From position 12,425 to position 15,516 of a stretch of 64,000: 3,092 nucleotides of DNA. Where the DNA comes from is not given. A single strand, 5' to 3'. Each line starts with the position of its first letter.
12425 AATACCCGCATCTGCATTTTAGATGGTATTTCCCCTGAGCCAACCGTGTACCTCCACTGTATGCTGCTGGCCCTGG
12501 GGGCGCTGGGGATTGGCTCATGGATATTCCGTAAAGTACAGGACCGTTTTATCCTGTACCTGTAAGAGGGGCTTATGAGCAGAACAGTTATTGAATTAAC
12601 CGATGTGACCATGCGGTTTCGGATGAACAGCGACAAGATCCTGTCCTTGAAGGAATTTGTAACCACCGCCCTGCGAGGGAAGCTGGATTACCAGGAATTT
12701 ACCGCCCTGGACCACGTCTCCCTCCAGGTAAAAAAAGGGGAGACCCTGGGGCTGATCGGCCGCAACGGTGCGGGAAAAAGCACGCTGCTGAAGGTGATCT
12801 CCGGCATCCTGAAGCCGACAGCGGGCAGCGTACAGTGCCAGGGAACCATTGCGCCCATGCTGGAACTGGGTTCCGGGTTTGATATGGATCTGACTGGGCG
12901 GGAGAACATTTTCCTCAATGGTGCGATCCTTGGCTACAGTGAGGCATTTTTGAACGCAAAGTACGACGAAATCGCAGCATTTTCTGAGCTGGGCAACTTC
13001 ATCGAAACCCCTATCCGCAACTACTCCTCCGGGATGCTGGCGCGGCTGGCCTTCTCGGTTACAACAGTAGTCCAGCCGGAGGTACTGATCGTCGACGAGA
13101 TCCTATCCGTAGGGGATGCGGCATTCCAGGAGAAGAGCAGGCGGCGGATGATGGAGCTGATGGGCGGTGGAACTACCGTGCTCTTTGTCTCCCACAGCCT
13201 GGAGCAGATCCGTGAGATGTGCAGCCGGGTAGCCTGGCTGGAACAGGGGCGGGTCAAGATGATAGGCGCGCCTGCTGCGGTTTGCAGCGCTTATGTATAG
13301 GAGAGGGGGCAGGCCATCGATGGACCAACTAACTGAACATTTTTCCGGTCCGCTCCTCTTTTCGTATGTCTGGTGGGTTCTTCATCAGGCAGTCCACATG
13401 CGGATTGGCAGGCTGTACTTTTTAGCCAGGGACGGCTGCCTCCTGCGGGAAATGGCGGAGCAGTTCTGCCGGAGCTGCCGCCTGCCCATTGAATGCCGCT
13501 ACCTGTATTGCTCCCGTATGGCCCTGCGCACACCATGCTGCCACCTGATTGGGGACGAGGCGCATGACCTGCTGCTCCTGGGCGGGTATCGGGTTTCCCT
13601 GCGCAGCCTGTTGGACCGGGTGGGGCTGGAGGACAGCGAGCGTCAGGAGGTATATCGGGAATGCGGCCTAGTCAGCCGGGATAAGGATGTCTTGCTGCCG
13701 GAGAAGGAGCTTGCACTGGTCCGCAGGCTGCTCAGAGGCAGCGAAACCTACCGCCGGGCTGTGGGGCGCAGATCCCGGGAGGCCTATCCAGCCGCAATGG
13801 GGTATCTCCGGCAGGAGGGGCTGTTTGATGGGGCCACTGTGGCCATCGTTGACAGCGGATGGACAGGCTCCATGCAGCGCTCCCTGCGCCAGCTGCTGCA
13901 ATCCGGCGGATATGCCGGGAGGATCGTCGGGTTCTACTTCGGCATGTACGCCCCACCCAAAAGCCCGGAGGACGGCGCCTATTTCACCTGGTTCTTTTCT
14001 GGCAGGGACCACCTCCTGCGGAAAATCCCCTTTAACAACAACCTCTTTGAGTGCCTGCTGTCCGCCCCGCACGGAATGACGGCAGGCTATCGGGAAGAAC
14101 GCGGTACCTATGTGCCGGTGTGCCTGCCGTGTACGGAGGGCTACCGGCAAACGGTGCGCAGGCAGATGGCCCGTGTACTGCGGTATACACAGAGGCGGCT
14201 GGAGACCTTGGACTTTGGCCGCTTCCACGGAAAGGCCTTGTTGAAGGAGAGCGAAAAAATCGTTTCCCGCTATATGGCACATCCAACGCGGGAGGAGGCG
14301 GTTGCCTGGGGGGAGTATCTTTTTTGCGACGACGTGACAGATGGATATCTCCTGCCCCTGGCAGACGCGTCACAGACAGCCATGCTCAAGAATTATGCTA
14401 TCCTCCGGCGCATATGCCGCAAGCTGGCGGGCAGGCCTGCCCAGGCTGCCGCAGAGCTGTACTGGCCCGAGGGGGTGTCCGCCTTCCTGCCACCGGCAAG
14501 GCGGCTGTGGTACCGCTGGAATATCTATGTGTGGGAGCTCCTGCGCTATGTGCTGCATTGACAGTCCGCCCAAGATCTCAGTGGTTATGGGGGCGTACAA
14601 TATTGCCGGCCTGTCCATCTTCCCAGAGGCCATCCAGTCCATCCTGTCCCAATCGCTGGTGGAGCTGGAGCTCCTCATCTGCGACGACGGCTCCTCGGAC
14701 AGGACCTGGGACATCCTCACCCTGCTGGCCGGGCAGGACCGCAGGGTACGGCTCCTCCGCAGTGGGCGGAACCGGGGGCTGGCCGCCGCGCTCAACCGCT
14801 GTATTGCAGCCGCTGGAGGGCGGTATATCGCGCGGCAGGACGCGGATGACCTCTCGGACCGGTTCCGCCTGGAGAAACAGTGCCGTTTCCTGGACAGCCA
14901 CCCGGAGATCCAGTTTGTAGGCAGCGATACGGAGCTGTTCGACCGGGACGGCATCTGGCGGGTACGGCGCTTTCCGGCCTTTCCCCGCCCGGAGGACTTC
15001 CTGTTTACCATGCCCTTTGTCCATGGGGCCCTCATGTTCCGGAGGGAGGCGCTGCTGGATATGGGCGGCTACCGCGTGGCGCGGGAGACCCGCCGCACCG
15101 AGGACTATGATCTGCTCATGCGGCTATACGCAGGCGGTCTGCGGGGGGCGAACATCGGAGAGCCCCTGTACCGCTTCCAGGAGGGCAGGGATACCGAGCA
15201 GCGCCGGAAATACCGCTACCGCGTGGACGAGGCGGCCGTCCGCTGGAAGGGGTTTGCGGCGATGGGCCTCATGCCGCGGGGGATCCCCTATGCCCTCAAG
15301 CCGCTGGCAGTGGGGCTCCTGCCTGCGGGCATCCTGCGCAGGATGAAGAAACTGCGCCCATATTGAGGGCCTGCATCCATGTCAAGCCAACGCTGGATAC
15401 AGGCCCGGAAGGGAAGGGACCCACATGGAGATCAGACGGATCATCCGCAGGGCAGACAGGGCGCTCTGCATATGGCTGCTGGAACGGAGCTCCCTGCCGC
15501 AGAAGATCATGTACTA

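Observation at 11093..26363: ABC-exporter-dependent glycopolymer locus built on a complete GDP-heptose / 6-deoxyheptose branch, with almost no conventional assembly enzymes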

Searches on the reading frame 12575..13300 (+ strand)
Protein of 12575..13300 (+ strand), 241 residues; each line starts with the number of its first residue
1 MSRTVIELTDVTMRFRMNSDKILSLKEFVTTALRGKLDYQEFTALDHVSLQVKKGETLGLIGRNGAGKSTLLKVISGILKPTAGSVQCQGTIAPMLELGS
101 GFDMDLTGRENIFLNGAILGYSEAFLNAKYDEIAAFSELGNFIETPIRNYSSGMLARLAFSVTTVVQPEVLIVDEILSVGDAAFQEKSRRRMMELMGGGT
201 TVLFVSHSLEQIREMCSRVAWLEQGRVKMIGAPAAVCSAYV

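Call 4: search_protein_families(library=pfam, proteins=[window:12575-13300:+], max_evalue=0.01)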
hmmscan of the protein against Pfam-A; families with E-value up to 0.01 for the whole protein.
window:12575-13300:+ (241 aa): 4 families
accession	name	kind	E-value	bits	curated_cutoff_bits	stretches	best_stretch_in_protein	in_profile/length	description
PF00005.33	ABC_tran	-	2.6e-21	77.1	25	1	45-176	1-135/137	ABC transporter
PF13304.12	AAA_21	-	2.7e-07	31.4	27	1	59-78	3-22/304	AAA domain, putative AbiEii toxin, Type IV TA system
PF13555.12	AAA_29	-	0.00014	22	27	1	48-83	15-50/61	P-loop containing region of AAA domain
PF13175.12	AAA_15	-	0.0031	17.6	32.1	1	42-82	11-50/374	AAA ATPase domain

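Call 6: search_protein_families(library=ncbifam, proteins=[window:12575-13300:+], max_evalue=0.001)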
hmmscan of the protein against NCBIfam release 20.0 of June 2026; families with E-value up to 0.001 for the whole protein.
window:12575-13300:+ (241 aa): 184 families (the best 25 are shown)
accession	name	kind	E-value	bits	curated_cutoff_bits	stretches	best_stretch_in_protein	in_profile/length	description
NF050108.1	galactan_ABC_ATP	equivalog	5.6e-62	209.1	400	1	6-240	1-240/244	galactan export ABC transporter ATP-binding subunit Wzt/RfbE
NF010066.0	PRK13546.1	equivalog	4.4e-56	190.2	320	1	6-240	5-234/264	teichoic acids export ABC transporter ATP-binding subunit TagH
NF010065.0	PRK13545.1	equivalog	8e-54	183.2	538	1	7-239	6-233/549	teichoic acids export protein ATP-binding subunit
TIGR01188.1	drrA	subfamily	1e-36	126.8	312.45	2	102-233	77-208/302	daunorubicin resistance ABC transporter, ATP-binding protein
NF010060.0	PRK13537.1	equivalog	4.9e-28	97.9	521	1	38-237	24-234/314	nodulation factor ABC transporter ATP-binding protein NodI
NF033858.1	ABC2_perm_RbbA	equivalog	9e-27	93.3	1050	1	32-238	269-486/909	ribosome-associated ATPase/putative transporter RbbA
TIGR04521.1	ECF_ATPase_2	equivalog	1.2e-26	93.5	330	2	41-91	17-67/279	energy-coupling factor transporter ATPase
TIGR03740.1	galliderm_ABC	subfamily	7.9e-25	87.8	309.75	1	38-229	9-204/223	lantibiotic protection ABC transporter ATP-binding subunit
TIGR00968.1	3a0106s01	subfamily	1.1e-24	87.3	342.75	1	38-237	9-219/237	sulfate ABC transporter ATP-binding protein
TIGR02769.1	nickel_nikE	equivalog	2.3e-24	86.3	332.55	2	39-91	21-73/265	nickel import ATP-binding protein NikE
NF010059.0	PRK13536.1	equivalog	2.7e-24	85.6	549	1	38-236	52-261/342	nodulation factor ABC transporter ATP-binding protein NodI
TIGR04520.1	ECF_ATPase_1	equivalog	2.3e-23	83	315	2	40-91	13-64/269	energy-coupling factor transporter ATPase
TIGR01166.1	cbiO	subfamily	3.1e-23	82.2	211.8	2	41-91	4-54/190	cobalt ABC transporter, ATP-binding protein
NF040933.2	ABC_arch_GlcV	equivalog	4.2e-23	81.8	450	2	40-88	17-65/357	glucose ABC transporter ATP-binding protein GlcV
NF007739.0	PRK10419.1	subfamily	5.1e-23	82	354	2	27-91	12-74/268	nickel ABC transporter ATP-binding protein NikE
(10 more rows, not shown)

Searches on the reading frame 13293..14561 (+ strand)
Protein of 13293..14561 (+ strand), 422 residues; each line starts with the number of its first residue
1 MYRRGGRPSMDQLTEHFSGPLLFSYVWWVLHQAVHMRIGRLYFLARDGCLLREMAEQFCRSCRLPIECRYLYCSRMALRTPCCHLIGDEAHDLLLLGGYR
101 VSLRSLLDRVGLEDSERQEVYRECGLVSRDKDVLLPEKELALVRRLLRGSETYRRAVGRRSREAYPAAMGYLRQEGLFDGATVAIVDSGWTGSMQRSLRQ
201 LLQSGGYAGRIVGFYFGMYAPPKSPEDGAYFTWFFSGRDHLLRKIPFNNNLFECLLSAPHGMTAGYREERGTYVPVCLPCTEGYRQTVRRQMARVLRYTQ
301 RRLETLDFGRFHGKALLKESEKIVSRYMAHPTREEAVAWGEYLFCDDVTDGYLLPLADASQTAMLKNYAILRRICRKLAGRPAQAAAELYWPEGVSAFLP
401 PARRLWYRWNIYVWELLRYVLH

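Call 4: search_protein_families(library=pfam, proteins=[window:13293-14561:+], max_evalue=0.01)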
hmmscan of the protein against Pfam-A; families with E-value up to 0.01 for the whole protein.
window:13293-14561:+ (422 aa): 0 families

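Call 6: search_protein_families(library=ncbifam, proteins=[window:13293-14561:+], max_evalue=0.001)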
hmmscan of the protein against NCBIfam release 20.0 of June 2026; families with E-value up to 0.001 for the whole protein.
window:13293-14561:+ (422 aa): 0 families

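Call 23: find_homologous_proteins(query=window:13293-14561:+)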
Query window:13293-14561:+ (422 aa): 1398 proteins with E <= 0.001 among 8000 candidates; the best 120 are listed.
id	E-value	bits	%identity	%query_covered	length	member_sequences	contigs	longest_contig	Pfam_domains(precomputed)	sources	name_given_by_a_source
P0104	6.9e-282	953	99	98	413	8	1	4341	-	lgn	-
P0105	5.8e-218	742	79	98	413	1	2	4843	-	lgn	-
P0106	2.4e-209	714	75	98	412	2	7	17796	-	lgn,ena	-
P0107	1.7e-196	671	70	98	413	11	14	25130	-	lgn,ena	-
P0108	1.2e-153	530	56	97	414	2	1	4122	-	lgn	-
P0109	1.1e-144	501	55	97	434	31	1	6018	-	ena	-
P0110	5.1e-144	498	54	96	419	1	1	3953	-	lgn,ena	-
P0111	5.2e-143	495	54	97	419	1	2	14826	-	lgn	-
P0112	2.7e-142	493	52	97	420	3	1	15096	-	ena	-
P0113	2.7e-142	493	54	97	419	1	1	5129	-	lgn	-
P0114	4.2e-142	492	54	99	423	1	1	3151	-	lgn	-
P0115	5.7e-141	488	53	99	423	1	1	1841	-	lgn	-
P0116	5.8e-141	488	55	97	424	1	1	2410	-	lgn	-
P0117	2.0e-140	487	54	97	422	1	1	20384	-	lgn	-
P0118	1.7e-139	484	51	99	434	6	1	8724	-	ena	-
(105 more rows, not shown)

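Call 28: search_solved_structures(query=A2, max_evalue=1)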
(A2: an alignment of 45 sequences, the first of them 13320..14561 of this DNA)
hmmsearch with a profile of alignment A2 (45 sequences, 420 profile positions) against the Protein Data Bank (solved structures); distinct sequences matched with E-value up to 1: 6.
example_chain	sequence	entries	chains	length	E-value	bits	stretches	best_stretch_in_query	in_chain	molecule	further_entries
9h50_A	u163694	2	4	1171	1.4e-18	70.3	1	12-201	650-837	Bcs3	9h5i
8a0c_A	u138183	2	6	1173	1.4e-18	70.3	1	12-201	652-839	Bcs3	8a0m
7shg_A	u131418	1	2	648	2.6e-18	69.4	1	18-340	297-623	Ribofuranosyl transferase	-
6emw_D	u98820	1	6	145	0.3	13.2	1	75-188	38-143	ATP-dependent Clp protease ATP-binding subunit ClpC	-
28jw_q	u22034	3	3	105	0.3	13.2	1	265-340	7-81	Small ribosomal subunit protein uS17c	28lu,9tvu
5v3g_D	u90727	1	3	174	0.43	12.7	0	97-137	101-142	PR domain zinc finger protein 9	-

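Call 31: predict_structure(alignment_id=A2)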
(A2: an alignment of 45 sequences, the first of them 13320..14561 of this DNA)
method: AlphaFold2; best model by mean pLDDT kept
length: 413 residues; sequences in the alignment: 45
mean_pLDDT: 92.5   pTM: 0.91
mean pLDDT of the five models: 92.5, 91.7, 91.5, 89.8, 89.0
residues with pLDDT >= 90: 310; 70-90: 100; 50-70: 3; < 50: 0
segments of 3 or more residues with pLDDT < 50: none
pLDDT, mean of each block of 10 residues (from residue 1): 95 98 97 96 98 98 94 92 87 89 91 93 88 94 95 97 97 93 91 96 96 90 92 92 94 94 94 91 97 95 95 97 95 81 85 90 82 74 96 95 90 80
secondary structure, 60 per line:
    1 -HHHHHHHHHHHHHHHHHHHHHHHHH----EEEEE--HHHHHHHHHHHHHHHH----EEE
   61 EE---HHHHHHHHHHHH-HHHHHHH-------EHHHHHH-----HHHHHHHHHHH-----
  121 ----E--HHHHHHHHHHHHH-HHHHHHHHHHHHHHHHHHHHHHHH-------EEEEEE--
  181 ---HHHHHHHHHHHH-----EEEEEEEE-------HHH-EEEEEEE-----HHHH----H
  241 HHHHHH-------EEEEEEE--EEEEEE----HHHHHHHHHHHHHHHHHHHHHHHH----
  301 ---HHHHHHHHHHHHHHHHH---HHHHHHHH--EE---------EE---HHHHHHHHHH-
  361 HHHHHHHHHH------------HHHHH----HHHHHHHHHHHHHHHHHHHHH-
elements in order: H2-26 E31-35 H38-53 E58-62 H66-77 H79-85 H94-99 H105-115 H128-140 H142-165 E173-178 H184-195 E201-208 E220-226 H232-235 H240-246 E254-260 E263-268 H273-296 H304-320 H324-331 H350-359 H361-370 H383-387 H392-412

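Call 35: search_solved_structures(query=A2, max_evalue=0.00001, show_alignments=3)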
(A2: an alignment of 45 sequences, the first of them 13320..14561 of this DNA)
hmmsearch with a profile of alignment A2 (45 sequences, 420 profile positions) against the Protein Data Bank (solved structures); distinct sequences matched with E-value up to 0.00001: 3.
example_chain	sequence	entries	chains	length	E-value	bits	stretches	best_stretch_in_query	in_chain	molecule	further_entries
9h50_A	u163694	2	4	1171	1.4e-18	70.3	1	12-201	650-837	Bcs3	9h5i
8a0c_A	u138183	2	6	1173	1.4e-18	70.3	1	12-201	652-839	Bcs3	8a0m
7shg_A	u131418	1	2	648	2.6e-18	69.4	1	18-340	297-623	Ribofuranosyl transferase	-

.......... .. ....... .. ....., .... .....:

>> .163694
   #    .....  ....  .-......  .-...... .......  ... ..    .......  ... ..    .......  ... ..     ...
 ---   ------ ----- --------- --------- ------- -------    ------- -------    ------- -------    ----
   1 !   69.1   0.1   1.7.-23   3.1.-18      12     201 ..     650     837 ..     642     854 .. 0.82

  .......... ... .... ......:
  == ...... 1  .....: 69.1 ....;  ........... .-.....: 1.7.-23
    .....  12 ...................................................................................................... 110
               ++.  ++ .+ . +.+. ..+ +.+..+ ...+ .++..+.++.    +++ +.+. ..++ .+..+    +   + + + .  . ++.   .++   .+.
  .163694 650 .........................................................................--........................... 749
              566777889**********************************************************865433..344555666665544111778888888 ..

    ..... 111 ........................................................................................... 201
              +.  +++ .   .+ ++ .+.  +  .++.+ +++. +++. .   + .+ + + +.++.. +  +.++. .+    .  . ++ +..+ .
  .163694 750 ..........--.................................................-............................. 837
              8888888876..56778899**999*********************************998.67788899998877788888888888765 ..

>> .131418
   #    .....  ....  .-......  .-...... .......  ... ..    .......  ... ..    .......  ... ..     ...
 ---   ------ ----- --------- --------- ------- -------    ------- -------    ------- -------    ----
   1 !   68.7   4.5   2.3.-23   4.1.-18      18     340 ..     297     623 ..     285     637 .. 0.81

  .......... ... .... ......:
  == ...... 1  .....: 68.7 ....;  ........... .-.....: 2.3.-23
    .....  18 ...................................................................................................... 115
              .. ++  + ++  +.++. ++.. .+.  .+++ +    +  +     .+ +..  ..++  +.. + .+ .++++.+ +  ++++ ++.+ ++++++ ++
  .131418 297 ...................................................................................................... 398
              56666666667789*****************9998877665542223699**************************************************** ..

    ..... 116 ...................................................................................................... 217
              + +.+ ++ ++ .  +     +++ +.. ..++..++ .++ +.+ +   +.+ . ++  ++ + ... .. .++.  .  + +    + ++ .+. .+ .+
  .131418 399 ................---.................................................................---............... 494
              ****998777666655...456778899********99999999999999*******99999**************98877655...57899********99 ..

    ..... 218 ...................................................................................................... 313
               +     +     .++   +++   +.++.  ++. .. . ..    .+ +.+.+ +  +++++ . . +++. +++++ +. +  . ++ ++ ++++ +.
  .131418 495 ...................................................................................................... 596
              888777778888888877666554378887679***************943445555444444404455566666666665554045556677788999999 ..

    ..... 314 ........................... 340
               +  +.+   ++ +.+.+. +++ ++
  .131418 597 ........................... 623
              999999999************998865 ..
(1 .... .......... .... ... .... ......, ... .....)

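Call 37: fold_search(model_id=the predicted structure, library=pdb)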
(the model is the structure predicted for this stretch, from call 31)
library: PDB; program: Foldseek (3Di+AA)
matches with E <= 10: 525; with E <= 0.001: 8
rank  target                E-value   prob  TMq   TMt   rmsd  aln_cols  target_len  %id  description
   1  7shg_A                3.2e-13  1.00  0.66  0.47   3.7       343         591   18  Polysaccharide ribofuranosyl transferase from Thermobacillus composti (released 2022-03-02)
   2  7shg_B                2.5e-12  1.00  0.64  0.46   3.6       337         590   18  Polysaccharide ribofuranosyl transferase from Thermobacillus composti (released 2022-03-02)
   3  8a0c_A                3.3e-12  1.00  0.71  0.28   4.3       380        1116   18  Capsular polysaccharide synthesis multienzyme in complex with CMP (released 2023-04-26)
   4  8a0c_B                3.6e-12  1.00  0.68  0.27   4.7       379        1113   19  Capsular polysaccharide synthesis multienzyme in complex with CMP (released 2023-04-26)
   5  8a0m_A                6.1e-12  1.00  0.69  0.27   4.8       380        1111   17  Capsular polysaccharide synthesis multienzyme in complex with capsular polymer fragment (released 2023-04-26)
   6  8a0m_B                1.4e-11  1.00  0.60  0.27   4.0       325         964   17  Capsular polysaccharide synthesis multienzyme in complex with capsular polymer fragment (released 2023-04-26)
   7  8a0m_C                1.6e-11  1.00  0.69  0.28   5.4       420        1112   17  Capsular polysaccharide synthesis multienzyme in complex with capsular polymer fragment (released 2023-04-26)
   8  8a0m_D                6.6e-11  1.00  0.56  0.25   4.2       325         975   17  Capsular polysaccharide synthesis multienzyme in complex with capsular polymer fragment (released 2023-04-26)
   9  1vlj_B                1.3e-01  0.41  0.23  0.23  16.0       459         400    9  Crystal structure of NADH-dependent butanol dehydrogenase A (TM0820) from Thermotoga maritima at 1.78 A resolution (released 2004-08-17)
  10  8vhh_A                1.3e-01  0.25  0.11  0.12  21.3       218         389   11  Engineered holo tryptophan synthase (Tm9D8*) derived from T. maritima TrpB (released 2024-08-14)
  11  6c5c_B                1.4e-01  0.33  0.22  0.24  14.4       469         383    8  Crystal structure of the 3-dehydroquinate synthase (DHQS) domain of Aro1 from Candida albicans SC5314 in complex with  (released 2018-01-24)
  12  8tx9_A                1.8e-01  0.54  0.18  0.33  15.8       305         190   11  Nan Regulatory Protein (core isomerase domain) from Streptococcus pneumoniae (released 2024-09-11)
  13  1nua_A                1.9e-01  0.16  0.19  0.20  18.6       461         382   10  Crystal structure of 3-dehydroquinate synthase (DHQS) in complex with ZN2+ (released 2003-03-18)
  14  6jib_A                1.9e-01  0.08  0.11  0.14  21.1       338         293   13  Human MTHFD2 in complex with DS44960156 (released 2019-06-05)
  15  3iup_B                2.4e-01  0.47  0.20  0.21  11.5       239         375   10  Crystal structure of Putative NADPH:quinone oxidoreductase (YP_296108.1) from RALSTONIA EUTROPHA JMP134 at 1.70 A reso (released 2009-09-15)
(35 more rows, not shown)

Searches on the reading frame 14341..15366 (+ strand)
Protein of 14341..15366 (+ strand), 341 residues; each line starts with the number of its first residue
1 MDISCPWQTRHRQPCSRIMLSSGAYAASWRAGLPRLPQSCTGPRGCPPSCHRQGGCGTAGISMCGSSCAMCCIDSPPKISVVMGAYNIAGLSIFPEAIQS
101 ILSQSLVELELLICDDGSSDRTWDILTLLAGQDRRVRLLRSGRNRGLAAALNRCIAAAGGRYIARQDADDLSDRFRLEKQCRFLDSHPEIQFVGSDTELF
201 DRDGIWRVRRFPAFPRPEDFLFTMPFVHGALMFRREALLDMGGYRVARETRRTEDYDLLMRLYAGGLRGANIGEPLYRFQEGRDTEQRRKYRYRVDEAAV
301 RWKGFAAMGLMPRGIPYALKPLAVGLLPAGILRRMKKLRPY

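Call 4: search_protein_families(library=pfam, proteins=[window:14341-15366:+], max_evalue=0.01)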
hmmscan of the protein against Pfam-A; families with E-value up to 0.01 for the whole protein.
window:14341-15366:+ (341 aa): 4 families
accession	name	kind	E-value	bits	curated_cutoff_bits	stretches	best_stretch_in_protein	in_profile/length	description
PF00535.33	Glycos_transf_2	-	3.5e-26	92.6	23.3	1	80-238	1-164/168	Glycosyl transferase family 2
PF13641.12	Glyco_tranf_2_3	-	3.1e-09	37.6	27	1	77-293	2-225/230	Glycosyltransferase like family 2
PF10111.15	Glyco_tranf_2_2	-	5.9e-07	29.7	27.3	1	95-184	16-106/276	Glycosyltransferase like family 2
PF13632.12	Glyco_trans_2_3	-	1.5e-05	25.3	27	1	223-293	69-139/198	Glycosyl transferase family group 2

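Call 6: search_protein_families(library=ncbifam, proteins=[window:14341-15366:+], max_evalue=0.001)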
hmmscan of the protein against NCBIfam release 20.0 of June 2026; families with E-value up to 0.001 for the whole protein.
window:14341-15366:+ (341 aa): 16 families
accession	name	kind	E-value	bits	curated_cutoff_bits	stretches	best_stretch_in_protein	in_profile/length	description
NF053739.1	GlytfEpsEBac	equivalog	3e-70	236.2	450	1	77-339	1-262/265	glycosyltransferase EpsE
NF047683.1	TeichurnBiosyTuaG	equivalog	5.7e-20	72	400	1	76-205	5-131/252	teichuronic acid biosynthesis protein TuaG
NF007482.0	PRK10073.1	equivalog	1.5e-15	57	423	1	75-171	4-97/334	glycosyltransferase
TIGR03937.1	PgaC_IcaA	equivalog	6.1e-14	51.8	422.3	1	74-190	42-156/407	poly-beta-1,6-N-acetyl-D-glucosamine synthase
NF041875.1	EPS_EpsD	equivalog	1.2e-11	44.6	370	1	79-174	1-94/325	exopolysaccharide biosynthesis glycosyltransferase EpsD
TIGR03965.1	mycofact_glyco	equivalog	2.8e-11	43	280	1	74-179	71-174/467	mycofactocin biosynthesis glycosyltransferase MftF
NF050050.1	ProtGlycPglI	equivalog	2.3e-09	37.1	500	1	77-170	2-94/306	GalNAc(5)-diNAcBac-PP-undecaprenol beta-1,3-glucosyltransferase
NF041394.1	GtaseAglG_Halo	equivalog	3.7e-09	36.3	440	1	78-189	2-112/304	glucosyl-dolichyl phosphate glucuronosyltransferase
NF007453.0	PRK10018.1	equivalog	6.5e-09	35.9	382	1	76-175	5-102/280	colanic acid biosynthesis glycosyltransferase WcaA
TIGR04017.1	WcaA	equivalog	6.9e-09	35.7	495.75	1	76-174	4-100/279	colanic acid biosynthesis glycosyltransferase WcaA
NF047588.1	GlcsyltransPgfSStrep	equivalog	2.8e-07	30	500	1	79-168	3-94/308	glycosyltransferase PgfS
TIGR03111.1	glyc2_xrt_Gpos1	hypoth_equivalog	6e-06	25.3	363.95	1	73-208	45-179/439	TIGR03111 family XrtG-associated glycosyltransferase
NF038302.1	EPS_HpsE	equivalog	6.2e-06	25.4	300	1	79-196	3-123/307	hormogonium polysaccharide biosynthesis glycosyltransferase HpsE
TIGR04009.1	wcaE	equivalog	3.4e-05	23.2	369.2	1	80-267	4-183/248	colanic acid biosynthesis glycosyltransferase WcaE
TIGR04283.1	glyco_like_mftF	equivalog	9.7e-05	22.1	182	1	80-265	2-172/221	TIGR04283 family arsenosugar biosynthesis glycosyltransferase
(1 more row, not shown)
